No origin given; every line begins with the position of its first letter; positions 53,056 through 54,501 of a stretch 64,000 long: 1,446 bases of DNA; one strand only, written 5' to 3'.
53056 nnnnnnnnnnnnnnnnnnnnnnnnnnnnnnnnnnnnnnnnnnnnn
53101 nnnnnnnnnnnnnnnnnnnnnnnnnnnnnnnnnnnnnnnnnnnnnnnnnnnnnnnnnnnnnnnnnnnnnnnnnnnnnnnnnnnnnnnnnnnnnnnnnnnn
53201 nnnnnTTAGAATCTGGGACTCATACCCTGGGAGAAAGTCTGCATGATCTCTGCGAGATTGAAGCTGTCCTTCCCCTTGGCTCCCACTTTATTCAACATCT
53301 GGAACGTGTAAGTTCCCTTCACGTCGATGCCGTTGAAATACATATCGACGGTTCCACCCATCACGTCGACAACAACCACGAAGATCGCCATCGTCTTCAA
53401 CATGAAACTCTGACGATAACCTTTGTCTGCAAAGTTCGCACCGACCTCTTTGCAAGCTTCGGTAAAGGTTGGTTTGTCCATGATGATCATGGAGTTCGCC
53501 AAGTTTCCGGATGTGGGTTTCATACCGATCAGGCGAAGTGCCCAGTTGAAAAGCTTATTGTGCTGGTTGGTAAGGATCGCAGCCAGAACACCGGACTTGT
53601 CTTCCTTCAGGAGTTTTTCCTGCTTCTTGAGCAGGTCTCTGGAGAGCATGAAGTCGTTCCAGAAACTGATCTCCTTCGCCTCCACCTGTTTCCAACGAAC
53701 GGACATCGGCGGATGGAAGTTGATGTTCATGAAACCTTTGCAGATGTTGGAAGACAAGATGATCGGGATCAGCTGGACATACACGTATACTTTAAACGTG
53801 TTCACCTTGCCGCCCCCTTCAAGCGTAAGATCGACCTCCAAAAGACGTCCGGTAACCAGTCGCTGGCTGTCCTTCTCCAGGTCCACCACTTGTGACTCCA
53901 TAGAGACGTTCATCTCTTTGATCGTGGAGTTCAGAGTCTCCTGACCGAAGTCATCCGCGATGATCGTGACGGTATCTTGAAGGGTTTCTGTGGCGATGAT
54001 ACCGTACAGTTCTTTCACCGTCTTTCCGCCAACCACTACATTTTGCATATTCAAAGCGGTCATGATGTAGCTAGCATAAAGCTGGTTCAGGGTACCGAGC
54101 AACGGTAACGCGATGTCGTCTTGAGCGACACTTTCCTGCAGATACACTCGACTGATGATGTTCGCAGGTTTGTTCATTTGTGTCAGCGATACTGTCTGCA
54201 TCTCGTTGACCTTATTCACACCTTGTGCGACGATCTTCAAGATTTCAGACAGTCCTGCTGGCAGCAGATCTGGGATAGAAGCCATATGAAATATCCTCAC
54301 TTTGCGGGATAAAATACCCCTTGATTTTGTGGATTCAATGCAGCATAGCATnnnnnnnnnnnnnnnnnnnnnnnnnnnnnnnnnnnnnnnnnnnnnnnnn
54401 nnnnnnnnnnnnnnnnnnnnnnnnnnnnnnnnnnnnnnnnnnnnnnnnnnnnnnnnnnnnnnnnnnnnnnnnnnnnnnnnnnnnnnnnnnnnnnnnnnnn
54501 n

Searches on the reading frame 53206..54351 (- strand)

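Call 10: search_protein_families(library=pfam, proteins=[window:53206-54351:-], max_evalue=0.01)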
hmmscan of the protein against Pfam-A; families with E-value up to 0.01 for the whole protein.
window:53206-54351:- (381 aa): 1 family
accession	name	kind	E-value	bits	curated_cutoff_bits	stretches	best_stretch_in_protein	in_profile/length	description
PF08533.16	Glyco_hydro_42C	-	0.0078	16.4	21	0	147-180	18-51/58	Beta-galactosidase C-terminal domain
